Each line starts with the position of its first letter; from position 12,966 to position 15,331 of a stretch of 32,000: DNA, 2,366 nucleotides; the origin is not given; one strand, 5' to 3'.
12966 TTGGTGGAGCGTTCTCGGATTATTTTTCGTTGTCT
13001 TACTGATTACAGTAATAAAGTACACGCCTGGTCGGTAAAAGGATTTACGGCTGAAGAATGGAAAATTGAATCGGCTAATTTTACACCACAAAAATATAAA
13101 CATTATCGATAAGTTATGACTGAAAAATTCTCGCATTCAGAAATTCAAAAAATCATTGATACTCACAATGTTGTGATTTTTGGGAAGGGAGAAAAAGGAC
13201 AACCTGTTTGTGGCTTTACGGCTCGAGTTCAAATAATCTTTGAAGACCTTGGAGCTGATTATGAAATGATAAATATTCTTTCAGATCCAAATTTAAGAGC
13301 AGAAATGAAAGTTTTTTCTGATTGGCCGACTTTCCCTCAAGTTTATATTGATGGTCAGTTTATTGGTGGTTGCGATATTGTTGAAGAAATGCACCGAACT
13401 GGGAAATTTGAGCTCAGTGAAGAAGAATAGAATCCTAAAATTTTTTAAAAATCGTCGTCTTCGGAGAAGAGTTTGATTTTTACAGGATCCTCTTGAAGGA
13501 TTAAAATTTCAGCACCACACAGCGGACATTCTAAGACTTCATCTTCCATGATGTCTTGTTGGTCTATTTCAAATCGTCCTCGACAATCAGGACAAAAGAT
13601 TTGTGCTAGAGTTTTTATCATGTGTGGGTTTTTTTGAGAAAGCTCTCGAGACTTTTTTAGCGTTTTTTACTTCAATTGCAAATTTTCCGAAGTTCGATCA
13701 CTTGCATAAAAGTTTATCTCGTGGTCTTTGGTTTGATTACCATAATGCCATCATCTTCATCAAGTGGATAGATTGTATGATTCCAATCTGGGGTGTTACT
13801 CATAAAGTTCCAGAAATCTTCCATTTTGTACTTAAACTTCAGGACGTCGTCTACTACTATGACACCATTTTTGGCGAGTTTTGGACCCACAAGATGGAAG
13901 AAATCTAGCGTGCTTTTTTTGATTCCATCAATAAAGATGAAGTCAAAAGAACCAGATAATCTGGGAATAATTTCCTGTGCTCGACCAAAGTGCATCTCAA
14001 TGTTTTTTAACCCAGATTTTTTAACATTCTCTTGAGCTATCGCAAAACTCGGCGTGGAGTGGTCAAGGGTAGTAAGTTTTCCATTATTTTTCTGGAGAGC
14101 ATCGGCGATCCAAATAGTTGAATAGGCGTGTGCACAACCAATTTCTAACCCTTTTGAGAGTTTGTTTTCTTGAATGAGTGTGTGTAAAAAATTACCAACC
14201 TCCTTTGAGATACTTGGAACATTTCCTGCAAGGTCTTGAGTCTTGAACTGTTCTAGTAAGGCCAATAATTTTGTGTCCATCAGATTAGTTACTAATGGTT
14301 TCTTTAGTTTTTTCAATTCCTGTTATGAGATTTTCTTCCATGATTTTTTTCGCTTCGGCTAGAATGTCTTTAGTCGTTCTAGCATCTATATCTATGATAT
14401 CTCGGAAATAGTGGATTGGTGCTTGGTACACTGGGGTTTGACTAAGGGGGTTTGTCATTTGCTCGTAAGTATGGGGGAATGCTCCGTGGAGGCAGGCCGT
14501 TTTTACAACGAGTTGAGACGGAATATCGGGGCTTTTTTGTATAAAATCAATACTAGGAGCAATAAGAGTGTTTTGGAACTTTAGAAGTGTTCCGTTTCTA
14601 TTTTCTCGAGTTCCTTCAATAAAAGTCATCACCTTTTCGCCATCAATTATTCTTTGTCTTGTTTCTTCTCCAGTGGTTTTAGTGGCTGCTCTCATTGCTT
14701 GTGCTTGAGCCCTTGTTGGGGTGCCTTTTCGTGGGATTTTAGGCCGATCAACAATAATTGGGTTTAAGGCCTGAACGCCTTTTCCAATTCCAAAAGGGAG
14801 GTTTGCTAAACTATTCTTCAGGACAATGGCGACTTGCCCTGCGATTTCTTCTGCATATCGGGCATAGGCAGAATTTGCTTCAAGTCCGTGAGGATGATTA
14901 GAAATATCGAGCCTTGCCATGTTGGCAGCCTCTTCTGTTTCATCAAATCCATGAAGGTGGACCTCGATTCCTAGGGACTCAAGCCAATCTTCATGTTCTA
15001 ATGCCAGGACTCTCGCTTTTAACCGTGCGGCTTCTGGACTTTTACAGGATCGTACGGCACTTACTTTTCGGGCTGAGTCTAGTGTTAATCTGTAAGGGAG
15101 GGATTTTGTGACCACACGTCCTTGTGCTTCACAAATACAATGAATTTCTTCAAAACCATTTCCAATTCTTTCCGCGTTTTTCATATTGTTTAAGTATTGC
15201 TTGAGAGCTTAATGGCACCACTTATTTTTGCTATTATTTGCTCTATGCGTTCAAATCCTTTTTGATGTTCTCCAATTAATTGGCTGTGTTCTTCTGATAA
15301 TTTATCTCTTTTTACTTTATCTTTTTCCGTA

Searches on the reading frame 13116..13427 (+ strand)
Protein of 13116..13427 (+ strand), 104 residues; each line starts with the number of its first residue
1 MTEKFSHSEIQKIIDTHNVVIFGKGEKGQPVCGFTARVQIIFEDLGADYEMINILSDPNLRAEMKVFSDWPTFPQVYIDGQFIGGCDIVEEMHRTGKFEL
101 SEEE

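Call 102: search_protein_families(library=pfam, proteins=[window:13116-13427:+], max_evalue=0.01)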
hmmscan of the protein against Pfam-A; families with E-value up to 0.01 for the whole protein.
window:13116-13427:+ (104 aa): 2 families
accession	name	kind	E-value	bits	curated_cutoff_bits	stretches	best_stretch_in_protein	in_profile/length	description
PF00462.30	Glutaredoxin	-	1.3e-18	67.4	22.9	1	19-83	1-60/60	Glutaredoxin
PF13417.12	GST_N_3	-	0.0013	19.5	22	1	30-85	5-59/75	Glutathione S-transferase, N-terminal domain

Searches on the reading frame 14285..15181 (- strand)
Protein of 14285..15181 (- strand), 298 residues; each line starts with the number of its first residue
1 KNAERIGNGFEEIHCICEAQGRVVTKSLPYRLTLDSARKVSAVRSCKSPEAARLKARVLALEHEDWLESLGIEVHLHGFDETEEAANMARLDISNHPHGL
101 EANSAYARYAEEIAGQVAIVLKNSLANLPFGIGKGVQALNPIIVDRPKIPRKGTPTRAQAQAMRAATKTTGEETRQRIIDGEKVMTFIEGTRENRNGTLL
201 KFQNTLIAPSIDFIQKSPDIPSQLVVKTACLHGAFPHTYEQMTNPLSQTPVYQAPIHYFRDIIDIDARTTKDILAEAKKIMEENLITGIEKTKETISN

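Call 94: search_protein_families(library=ncbifam, proteins=[window:14285-15181:-], max_evalue=0.001)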
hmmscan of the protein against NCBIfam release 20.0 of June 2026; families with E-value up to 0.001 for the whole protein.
window:14285-15181:- (298 aa): 1 family
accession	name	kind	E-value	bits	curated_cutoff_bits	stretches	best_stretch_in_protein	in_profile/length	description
TIGR00530.1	AGP_acyltrn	subfamily_domain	0.00086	19.1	102.95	0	92-206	20-113/130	1-acylglycerol-3-phosphate O-acyltransferase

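Call 102: search_protein_families(library=pfam, proteins=[window:14285-15181:-], max_evalue=0.01)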
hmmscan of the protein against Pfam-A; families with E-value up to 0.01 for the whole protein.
window:14285-15181:- (298 aa): 1 family
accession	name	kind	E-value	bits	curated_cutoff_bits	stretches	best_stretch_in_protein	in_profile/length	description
PF01553.26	Acyltransferase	-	7.9e-06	26.1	23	1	94-207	20-116/132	Acyltransferase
